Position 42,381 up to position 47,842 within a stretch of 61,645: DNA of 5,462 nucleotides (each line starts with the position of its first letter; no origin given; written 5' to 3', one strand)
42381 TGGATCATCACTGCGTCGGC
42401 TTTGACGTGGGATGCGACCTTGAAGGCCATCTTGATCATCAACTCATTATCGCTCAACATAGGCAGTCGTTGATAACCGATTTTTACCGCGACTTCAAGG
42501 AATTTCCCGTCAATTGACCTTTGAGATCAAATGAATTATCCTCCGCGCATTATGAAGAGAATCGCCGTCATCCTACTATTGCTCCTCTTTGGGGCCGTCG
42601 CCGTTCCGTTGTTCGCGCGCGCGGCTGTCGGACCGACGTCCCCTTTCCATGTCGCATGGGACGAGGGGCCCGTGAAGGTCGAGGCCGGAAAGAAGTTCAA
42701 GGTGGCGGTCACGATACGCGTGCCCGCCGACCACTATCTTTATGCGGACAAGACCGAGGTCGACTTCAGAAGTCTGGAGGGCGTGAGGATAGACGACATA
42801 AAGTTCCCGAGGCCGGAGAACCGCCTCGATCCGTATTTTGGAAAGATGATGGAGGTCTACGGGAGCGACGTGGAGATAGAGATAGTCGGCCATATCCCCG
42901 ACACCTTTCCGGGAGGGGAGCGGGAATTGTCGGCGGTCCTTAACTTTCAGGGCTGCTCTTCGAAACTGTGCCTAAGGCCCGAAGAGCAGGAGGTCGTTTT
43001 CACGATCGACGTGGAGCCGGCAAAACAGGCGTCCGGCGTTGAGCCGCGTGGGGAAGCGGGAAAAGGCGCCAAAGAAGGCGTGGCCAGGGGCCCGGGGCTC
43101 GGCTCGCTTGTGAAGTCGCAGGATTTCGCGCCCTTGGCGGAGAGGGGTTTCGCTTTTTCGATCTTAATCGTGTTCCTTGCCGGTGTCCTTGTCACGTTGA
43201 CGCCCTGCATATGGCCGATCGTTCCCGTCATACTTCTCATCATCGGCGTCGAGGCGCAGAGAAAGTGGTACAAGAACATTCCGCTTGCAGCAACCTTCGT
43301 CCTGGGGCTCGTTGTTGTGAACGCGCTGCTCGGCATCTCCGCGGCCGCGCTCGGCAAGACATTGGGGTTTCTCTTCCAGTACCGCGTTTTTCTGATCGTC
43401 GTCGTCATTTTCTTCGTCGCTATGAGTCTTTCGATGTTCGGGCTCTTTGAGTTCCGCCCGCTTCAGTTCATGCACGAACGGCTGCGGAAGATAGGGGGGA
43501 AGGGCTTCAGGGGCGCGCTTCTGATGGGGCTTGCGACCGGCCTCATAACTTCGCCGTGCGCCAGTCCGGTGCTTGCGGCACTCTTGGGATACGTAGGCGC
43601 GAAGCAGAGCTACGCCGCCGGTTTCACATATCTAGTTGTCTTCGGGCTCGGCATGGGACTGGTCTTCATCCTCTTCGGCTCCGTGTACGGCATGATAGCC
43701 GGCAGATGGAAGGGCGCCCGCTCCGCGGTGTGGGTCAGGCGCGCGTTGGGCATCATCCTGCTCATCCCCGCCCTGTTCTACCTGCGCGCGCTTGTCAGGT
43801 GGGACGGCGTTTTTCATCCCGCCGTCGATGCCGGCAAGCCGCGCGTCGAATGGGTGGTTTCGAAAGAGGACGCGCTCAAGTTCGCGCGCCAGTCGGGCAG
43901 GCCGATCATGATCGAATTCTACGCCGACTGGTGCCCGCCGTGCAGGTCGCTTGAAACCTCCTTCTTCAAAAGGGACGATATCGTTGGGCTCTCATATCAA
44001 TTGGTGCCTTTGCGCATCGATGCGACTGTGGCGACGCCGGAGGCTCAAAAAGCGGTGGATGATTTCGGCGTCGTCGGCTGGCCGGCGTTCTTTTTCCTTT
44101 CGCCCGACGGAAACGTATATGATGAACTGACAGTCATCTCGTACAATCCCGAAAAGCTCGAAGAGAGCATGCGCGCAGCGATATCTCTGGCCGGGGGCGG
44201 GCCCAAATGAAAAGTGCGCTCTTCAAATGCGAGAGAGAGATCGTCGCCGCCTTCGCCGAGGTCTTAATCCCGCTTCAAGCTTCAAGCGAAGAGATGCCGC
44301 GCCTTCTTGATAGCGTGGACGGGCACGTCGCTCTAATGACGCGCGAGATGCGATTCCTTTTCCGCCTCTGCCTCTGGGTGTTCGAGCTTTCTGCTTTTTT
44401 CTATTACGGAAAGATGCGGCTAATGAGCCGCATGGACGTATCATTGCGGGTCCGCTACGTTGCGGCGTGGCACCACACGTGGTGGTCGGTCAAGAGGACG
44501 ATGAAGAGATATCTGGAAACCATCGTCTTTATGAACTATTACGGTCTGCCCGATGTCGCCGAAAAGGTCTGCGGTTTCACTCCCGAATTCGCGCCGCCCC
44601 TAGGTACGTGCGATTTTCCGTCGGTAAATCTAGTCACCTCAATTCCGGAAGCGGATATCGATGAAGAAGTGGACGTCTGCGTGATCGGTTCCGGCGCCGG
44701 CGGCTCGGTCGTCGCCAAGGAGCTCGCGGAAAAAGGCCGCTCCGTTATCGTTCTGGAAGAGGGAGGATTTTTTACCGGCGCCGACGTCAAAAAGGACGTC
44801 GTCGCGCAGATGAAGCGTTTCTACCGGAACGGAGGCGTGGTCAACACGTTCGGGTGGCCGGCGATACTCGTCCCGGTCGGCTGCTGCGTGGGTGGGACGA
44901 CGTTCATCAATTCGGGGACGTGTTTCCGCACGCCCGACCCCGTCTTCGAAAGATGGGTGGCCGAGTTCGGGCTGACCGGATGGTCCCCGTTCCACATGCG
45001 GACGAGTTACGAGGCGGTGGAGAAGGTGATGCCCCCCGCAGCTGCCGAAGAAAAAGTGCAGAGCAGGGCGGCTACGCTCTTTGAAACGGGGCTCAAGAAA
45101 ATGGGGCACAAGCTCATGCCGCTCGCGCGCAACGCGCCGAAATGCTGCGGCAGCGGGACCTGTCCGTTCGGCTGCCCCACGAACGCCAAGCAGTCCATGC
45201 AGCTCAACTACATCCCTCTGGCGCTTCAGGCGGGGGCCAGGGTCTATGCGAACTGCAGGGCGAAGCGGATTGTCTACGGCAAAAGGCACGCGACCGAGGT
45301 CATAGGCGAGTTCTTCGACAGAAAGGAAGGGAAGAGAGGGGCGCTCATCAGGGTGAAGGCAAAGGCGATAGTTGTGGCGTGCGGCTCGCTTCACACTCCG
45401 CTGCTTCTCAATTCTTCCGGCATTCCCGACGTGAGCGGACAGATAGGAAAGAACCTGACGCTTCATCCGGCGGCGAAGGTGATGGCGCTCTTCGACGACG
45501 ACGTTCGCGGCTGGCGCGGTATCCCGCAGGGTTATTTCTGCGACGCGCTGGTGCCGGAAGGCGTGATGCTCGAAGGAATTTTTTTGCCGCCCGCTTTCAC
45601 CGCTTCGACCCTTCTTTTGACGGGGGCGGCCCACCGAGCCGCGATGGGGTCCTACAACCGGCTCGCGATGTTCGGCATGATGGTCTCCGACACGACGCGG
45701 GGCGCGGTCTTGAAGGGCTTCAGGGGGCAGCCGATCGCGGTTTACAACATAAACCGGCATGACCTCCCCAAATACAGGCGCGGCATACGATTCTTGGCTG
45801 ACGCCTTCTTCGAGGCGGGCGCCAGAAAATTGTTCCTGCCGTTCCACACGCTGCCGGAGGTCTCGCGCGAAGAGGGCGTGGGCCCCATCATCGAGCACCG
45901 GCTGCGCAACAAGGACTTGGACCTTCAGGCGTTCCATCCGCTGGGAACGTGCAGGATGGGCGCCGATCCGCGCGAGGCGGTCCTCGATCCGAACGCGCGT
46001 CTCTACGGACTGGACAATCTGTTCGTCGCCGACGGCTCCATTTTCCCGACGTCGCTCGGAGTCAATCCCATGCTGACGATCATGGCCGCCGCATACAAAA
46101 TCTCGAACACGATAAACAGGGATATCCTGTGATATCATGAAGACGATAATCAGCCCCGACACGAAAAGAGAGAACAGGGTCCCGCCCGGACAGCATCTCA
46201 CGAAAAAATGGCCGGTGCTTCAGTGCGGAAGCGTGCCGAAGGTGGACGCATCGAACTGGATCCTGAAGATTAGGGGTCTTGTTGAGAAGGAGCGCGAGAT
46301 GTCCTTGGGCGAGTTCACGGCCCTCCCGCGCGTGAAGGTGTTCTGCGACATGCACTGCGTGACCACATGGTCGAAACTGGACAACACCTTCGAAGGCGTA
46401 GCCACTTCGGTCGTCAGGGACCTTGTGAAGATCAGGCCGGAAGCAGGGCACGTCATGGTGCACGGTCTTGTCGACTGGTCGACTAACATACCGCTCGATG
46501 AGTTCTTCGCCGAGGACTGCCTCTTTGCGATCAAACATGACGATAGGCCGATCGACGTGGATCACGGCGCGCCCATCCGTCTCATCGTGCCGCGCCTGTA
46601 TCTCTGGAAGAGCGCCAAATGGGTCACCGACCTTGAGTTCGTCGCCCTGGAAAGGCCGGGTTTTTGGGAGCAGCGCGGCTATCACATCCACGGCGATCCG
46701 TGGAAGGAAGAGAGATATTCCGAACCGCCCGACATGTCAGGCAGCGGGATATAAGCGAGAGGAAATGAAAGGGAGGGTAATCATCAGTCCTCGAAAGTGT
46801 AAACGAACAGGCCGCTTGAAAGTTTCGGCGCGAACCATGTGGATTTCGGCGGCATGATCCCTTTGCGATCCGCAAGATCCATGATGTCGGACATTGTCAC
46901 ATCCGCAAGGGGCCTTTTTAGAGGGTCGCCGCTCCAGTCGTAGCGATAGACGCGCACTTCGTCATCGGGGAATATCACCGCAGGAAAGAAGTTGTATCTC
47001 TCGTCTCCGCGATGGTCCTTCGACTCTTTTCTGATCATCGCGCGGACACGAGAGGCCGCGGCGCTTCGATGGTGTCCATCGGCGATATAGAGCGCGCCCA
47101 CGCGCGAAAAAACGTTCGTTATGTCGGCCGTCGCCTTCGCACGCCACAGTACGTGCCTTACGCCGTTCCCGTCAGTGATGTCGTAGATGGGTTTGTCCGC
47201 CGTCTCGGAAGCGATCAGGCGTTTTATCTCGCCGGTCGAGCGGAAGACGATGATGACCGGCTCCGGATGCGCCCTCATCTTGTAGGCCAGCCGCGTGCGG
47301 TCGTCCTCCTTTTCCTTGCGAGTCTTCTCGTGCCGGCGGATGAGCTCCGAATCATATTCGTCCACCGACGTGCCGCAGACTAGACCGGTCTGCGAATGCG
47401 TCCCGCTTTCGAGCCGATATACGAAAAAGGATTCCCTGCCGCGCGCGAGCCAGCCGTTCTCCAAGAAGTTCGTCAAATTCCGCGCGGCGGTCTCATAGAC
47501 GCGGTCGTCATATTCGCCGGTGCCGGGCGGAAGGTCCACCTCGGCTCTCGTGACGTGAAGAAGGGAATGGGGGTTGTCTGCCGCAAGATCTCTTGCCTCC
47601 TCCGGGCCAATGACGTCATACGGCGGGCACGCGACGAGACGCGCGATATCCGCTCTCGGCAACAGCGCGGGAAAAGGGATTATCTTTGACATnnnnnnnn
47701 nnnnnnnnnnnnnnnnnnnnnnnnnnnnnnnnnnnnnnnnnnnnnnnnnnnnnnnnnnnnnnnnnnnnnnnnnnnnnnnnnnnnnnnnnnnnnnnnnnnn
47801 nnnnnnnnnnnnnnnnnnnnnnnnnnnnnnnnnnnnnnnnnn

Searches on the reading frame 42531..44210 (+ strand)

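Call 13: search_protein_families(library=pfam, proteins=[window:42531-44210:+], max_evalue=0.001)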
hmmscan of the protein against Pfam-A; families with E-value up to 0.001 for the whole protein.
window:42531-44210:+ (559 aa): 7 families
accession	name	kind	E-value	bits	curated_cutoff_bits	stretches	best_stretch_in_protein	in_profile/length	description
PF02683.22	DsbD_TM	-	4.1e-34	118.2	27.1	1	210-417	4-214/219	Cytochrome C biogenesis protein transmembrane domain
PF11412.14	DsbD_N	-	7.6e-17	61.9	25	1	46-155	11-115/119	Thiol:disulfide interchange protein DsbD, N-terminal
PF13899.12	Thioredoxin_7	-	1.7e-12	47.7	27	1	441-525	2-83/83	Thioredoxin-like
PF13386.12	DsbD_2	-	8.8e-10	39.2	24.9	1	214-411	2-194/199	Cytochrome C biogenesis protein transmembrane region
PF00085.26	Thioredoxin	-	9.6e-08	32.4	23.5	1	453-529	15-84/103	Thioredoxin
PF13098.12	Thioredoxin_2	-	4.8e-07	30.5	27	1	452-534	1-92/104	Thioredoxin-like domain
PF03190.21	Thioredox_DsbH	-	2.7e-06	27.9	27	1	438-545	19-128/163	Protein of unknown function, DUF255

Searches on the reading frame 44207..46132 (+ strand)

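Call 13: search_protein_families(library=pfam, proteins=[window:44207-46132:+], max_evalue=0.001)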
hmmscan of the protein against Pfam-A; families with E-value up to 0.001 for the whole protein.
window:44207-46132:+ (641 aa): 6 families
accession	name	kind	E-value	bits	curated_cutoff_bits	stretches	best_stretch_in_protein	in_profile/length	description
PF00732.25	GMC_oxred_N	-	7e-45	153.9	23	1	202-422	1-218/218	GMC oxidoreductase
PF05199.19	GMC_oxred_C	-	1.2e-24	87.9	24.6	1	513-629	24-139/139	GMC oxidoreductase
PF01266.30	DAO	-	3.3e-08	33.9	27.9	1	156-189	1-34/353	FAD dependent oxidoreductase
PF00890.30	FAD_binding_2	-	4.3e-06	26.6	20.4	1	156-192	1-37/414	FAD binding domain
PF07992.20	Pyr_redox_2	-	5.4e-06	26.5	26.1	1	156-201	2-48/291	Pyridine nucleotide-disulphide oxidoreductase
PF13450.12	NAD_binding_8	-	0.00012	22.7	21.9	1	159-188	1-30/68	NAD(P)-binding Rossmann-like domain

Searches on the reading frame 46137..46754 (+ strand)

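Call 13: search_protein_families(library=pfam, proteins=[window:46137-46754:+], max_evalue=0.001)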
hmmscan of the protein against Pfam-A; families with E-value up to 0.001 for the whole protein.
window:46137-46754:+ (205 aa): 1 family
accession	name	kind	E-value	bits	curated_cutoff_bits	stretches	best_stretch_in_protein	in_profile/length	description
PF00174.25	Oxidored_molyb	-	4.5e-36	124.4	24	1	31-177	2-169/169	Oxidoreductase molybdopterin binding domain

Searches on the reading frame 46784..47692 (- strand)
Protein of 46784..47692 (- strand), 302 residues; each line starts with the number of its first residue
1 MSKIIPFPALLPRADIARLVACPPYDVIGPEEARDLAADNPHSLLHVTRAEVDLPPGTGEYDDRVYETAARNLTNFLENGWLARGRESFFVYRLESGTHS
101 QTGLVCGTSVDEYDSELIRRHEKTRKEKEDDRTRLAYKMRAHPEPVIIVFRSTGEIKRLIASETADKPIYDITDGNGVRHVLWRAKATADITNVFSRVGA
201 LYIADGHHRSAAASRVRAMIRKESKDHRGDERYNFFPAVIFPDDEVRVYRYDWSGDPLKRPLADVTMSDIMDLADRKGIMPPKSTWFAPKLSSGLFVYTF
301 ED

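Call 13: search_protein_families(library=pfam, proteins=[window:46784-47692:-], max_evalue=0.001)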
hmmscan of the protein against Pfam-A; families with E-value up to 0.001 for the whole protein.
window:46784-47692:- (302 aa): 1 family
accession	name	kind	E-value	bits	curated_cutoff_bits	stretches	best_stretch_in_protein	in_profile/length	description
PF06245.16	DUF1015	-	2.8e-74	250.4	25.8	1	4-251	1-259/325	Protein of unknown function (DUF1015)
